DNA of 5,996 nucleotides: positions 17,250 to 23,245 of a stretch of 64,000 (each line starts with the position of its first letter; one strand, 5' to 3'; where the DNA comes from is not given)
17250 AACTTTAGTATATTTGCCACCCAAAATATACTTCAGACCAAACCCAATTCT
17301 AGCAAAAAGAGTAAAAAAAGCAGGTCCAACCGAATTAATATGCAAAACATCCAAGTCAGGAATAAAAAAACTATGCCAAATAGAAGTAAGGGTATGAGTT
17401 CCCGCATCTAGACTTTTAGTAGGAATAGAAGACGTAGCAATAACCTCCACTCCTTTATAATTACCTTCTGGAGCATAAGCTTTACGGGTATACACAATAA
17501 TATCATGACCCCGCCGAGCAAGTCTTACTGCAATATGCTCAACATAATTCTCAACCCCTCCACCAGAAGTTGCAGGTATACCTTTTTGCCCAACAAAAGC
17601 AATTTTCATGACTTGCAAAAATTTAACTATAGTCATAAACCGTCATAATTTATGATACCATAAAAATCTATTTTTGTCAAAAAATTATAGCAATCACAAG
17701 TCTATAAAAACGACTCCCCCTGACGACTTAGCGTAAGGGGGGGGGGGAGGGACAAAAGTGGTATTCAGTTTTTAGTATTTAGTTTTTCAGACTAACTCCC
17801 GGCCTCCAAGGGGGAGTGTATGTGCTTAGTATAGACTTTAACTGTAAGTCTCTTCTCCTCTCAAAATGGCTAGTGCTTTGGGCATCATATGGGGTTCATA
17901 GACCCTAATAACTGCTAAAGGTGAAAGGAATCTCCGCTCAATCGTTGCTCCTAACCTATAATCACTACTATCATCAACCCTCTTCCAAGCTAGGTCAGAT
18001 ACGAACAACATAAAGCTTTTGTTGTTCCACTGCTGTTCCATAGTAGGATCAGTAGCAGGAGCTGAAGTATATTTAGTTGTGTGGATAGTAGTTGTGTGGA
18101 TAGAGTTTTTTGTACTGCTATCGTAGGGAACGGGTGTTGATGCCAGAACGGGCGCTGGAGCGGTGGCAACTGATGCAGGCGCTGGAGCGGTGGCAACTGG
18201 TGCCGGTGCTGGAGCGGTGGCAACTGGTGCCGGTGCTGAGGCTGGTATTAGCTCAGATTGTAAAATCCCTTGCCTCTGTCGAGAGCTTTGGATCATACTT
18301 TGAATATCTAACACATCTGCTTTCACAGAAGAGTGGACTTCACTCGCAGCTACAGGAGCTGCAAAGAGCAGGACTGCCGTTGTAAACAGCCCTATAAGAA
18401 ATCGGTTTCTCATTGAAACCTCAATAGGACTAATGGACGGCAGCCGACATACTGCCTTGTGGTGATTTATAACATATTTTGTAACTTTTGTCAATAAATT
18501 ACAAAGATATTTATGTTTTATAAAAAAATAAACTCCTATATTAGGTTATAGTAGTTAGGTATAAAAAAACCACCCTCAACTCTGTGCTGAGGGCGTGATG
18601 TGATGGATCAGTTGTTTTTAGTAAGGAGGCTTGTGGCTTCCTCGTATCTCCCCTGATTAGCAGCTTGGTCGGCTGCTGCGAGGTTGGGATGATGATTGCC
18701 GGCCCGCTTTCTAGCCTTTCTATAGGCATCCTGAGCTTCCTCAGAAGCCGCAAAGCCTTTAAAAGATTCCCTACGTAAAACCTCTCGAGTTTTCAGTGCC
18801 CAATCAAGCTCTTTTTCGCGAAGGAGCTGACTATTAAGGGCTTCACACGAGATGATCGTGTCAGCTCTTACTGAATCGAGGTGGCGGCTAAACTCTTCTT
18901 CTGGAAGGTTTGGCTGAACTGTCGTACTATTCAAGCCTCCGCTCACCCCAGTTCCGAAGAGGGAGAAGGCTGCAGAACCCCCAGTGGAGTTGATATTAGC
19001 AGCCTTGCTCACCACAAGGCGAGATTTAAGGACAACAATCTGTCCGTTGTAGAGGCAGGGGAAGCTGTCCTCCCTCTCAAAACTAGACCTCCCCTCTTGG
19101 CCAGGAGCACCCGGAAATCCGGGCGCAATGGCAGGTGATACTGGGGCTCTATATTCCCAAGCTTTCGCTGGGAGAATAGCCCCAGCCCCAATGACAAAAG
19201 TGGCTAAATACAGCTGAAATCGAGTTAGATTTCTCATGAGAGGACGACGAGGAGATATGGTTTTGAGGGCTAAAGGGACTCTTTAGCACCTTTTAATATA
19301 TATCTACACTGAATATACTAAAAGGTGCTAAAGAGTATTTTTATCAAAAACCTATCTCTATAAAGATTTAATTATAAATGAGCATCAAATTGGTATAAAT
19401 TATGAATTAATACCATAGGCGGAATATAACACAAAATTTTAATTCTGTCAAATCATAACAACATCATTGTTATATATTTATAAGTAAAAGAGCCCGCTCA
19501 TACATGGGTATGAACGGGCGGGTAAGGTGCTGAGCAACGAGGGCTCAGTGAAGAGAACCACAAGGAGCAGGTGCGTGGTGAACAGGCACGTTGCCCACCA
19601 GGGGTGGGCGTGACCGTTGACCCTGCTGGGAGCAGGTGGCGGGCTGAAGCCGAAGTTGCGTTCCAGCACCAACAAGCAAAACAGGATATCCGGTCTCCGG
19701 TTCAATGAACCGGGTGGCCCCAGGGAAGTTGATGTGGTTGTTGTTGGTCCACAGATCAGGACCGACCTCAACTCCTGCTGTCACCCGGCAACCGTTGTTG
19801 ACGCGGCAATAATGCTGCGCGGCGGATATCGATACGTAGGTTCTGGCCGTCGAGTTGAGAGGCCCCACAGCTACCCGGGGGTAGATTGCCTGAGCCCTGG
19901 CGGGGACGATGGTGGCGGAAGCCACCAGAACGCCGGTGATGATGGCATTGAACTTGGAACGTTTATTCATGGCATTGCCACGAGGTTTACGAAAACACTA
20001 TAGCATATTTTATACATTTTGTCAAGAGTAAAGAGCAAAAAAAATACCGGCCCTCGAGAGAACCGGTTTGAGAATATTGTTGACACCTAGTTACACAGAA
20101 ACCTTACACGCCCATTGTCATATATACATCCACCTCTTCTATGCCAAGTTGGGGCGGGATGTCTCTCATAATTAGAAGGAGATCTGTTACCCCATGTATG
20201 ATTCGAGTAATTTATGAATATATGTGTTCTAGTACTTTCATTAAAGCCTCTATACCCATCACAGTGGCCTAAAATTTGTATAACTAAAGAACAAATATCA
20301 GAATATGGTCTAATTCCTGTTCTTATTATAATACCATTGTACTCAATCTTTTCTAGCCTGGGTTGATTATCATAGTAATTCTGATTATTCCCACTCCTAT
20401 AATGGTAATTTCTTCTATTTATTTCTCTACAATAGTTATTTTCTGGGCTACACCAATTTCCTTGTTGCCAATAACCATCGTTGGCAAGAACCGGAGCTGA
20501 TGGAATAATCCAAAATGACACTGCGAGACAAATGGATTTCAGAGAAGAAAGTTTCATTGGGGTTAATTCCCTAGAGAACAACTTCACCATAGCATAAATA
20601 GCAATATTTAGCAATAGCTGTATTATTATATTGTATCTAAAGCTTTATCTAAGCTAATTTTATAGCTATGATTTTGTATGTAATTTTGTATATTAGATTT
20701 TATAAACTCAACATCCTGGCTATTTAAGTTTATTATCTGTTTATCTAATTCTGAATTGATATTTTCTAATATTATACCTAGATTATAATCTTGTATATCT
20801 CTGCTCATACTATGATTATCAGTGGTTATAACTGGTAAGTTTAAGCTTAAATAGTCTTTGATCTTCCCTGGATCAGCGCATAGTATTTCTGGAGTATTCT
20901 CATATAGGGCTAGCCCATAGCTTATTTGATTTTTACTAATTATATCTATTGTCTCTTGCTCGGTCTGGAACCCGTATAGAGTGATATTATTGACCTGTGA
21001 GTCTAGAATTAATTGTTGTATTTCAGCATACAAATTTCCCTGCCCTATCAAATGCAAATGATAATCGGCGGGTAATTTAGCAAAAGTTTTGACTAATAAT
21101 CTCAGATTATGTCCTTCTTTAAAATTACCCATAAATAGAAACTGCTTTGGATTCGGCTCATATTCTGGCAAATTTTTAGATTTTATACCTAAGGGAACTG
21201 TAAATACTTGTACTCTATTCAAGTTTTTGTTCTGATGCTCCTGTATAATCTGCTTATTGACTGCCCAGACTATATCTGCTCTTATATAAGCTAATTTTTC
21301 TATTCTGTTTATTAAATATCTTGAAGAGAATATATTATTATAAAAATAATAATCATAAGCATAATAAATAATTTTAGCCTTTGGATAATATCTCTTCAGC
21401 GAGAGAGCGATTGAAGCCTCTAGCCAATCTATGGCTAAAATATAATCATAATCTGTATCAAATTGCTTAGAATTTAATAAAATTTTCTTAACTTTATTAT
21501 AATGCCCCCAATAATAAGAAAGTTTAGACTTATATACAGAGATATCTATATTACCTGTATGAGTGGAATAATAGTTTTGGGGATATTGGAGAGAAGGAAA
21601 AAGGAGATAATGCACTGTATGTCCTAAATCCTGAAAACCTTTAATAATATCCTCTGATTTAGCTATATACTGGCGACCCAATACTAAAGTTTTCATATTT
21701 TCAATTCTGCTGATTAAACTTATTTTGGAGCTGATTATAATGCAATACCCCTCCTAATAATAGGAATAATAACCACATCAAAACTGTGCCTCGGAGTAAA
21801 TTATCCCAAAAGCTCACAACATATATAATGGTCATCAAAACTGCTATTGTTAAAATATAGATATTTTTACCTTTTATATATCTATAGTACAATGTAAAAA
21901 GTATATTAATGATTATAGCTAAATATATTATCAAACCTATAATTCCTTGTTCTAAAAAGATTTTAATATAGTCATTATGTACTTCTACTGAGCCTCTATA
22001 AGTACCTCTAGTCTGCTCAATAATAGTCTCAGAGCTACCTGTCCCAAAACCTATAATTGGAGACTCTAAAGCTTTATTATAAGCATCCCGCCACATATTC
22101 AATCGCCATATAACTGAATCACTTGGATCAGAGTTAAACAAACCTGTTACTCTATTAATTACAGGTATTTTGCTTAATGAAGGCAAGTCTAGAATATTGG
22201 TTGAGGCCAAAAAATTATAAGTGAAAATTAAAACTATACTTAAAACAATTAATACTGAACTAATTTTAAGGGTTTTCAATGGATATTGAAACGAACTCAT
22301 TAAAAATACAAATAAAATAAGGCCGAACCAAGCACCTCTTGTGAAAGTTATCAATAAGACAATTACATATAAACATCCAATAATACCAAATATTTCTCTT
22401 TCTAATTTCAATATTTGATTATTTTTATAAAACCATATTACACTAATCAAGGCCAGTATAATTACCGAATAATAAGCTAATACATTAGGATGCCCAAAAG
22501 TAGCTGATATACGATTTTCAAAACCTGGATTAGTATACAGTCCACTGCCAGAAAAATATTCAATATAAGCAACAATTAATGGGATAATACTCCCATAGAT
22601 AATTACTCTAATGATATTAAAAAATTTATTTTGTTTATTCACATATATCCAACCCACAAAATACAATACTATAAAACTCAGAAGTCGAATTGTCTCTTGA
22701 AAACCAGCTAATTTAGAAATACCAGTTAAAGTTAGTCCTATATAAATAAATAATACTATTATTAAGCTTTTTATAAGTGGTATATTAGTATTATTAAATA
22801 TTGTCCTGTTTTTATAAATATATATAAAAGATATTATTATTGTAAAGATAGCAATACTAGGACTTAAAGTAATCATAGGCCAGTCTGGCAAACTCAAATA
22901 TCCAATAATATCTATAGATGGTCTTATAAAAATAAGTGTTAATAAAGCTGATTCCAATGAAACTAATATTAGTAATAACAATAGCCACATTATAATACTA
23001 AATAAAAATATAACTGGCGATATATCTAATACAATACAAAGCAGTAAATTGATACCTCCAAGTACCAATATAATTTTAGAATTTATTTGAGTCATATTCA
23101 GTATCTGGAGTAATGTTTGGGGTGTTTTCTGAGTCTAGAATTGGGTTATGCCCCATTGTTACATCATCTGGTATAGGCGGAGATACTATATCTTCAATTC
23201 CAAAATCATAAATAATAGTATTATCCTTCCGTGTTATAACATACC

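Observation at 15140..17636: Two paralogous DUF4012 + GT4 gene pairs (here and at 51193..54646)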

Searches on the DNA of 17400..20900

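Call 67: search_rna_families(source=window, start=17400, end=20900, threshold=evalue, max_evalue=0.1)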
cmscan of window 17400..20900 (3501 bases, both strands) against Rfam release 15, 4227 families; matches with E-value up to 0.1: 0.
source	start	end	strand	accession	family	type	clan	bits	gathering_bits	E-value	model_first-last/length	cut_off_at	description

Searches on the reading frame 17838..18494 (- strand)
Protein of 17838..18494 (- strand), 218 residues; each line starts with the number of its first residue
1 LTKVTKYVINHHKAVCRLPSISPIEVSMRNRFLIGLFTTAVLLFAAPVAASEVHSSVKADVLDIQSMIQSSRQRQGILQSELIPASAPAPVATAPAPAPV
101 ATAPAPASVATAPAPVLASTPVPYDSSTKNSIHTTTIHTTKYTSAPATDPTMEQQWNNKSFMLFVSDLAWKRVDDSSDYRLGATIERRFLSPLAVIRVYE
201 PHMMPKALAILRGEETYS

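Call 9: search_protein_families(library=pfam, proteins=[window:17838-18494:-], max_evalue=0.01)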
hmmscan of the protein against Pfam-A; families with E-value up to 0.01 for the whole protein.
window:17838-18494:- (218 aa): 0 families
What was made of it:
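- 17700..20620 (-): GC-rich cassette (46-49% GC against ~30% elsewhere) of four small ORFs with signal-peptide-like N-termini. It separates the Wzz-Wzy-GT4 genes from the GT4-DUF4012 pair. Promoter-like sites precede two of the ORFs, and terminator-like hairpins follow three of them. There are no Pfam hits (call 9).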

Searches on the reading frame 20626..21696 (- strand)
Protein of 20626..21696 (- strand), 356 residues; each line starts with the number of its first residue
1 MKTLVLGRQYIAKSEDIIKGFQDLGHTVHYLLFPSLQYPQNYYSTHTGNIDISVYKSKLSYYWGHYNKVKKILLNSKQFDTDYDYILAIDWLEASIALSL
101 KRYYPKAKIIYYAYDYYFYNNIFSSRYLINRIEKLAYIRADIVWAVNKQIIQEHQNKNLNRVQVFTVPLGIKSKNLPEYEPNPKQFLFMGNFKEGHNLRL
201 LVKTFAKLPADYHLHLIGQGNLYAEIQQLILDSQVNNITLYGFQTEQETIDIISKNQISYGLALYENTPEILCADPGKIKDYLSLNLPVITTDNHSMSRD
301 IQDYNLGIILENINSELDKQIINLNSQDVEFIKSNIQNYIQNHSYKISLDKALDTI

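Call 9: search_protein_families(library=pfam, proteins=[window:20626-21696:-], max_evalue=0.01)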
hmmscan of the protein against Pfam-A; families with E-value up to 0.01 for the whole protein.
window:20626-21696:- (356 aa): 5 families
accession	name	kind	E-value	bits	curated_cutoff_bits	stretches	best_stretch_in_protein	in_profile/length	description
PF13692.12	Glyco_trans_1_4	-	1.8e-08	35.2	27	1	184-324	2-139/142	Glycosyl transferases group 1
PF00534.26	Glycos_transf_1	-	2.1e-08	34.4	26.4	1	181-316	13-146/172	Glycosyl transferases group 1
PF13439.12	Glyco_transf_4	-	1.5e-05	25.5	28.5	1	16-171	10-166/170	Glycosyltransferase Family 4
PF13579.12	Glyco_trans_4_4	-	0.00015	22.6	29.7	1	15-170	8-158/158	Glycosyl transferase 4-like domain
PF23817.1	DUF7188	-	0.0074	16.5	27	0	111-163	94-141/187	Family of unknown function (DUF7188)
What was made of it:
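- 20626..21696 (-): Third GT4-like glycosyltransferase (356 aa) of the locus-1 cluster. Pfam Glyco_trans_1_4 and Glycos_transf_1 match at about 2e-8 (call 9).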

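Call 12: search_protein_families(library=ncbifam, proteins=[window:20626-21696:-], max_evalue=0.01)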
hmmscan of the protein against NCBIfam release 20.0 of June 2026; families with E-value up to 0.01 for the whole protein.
window:20626-21696:- (356 aa): 4 families
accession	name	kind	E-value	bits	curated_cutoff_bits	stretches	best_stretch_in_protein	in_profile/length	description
NF007396.0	PRK09922.1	equivalog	2.2e-08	33.4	385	1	149-343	145-342/361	lipopolysaccharide 1,6-galactosyltransferase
NF050063.1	ProtGlycPglJ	equivalog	3.8e-08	32.9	500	1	128-310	132-314/363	N-acetylgalactosamine-N,N'-diacetylbacillosaminyl-diphospho-undecaprenol 4-alpha-N-acetylgalactosaminyltransferase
NF046085.1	XrtY_assoc_Gly1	equivalog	7.5e-07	28.3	400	1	173-344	199-368/387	XrtY-associated glycosyltransferase XYAG1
NF053787.1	GlcN_PG_synth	equivalog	0.0033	16.3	480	0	184-220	198-234/361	N-acetylglucosaminyl phosphatidylglycerol synthase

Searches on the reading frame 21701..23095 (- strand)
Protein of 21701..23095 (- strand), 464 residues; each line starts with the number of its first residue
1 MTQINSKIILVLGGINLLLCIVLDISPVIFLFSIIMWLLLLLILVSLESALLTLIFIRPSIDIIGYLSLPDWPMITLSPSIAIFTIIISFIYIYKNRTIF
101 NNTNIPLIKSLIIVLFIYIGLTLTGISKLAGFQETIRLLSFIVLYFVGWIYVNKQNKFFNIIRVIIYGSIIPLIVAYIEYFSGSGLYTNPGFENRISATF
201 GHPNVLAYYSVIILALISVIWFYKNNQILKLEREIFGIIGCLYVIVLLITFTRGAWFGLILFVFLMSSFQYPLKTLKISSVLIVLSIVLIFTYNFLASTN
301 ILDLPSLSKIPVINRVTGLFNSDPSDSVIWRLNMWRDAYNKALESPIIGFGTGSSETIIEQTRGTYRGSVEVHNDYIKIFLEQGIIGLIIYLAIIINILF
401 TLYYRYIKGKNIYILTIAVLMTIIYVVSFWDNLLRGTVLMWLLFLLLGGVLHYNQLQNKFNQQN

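Call 9: search_protein_families(library=pfam, proteins=[window:21701-23095:-], max_evalue=0.01)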
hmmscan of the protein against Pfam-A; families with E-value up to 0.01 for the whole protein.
window:21701-23095:- (464 aa): 1 family
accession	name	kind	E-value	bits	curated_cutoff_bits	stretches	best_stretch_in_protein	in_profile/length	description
PF04932.20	Wzy_C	-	2.4e-19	70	31.7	1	242-392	5-149/149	O-Antigen ligase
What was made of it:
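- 21701..23095 (-): Wzy_C-family membrane protein (464 aa, ~10 TM segments). It is a repeat-unit polymerase or an O-antigen-ligase-like protein. PF04932 scores 70 bits (call 9).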

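Call 12: search_protein_families(library=ncbifam, proteins=[window:21701-23095:-], max_evalue=0.01)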
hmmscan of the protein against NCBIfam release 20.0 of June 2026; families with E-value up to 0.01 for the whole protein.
window:21701-23095:- (464 aa): 1 family
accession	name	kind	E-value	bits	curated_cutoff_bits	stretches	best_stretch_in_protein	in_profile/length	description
NF012031.0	PRK15487.1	equivalog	0.0027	16.9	277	1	338-429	279-376/404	O-antigen ligase RfaL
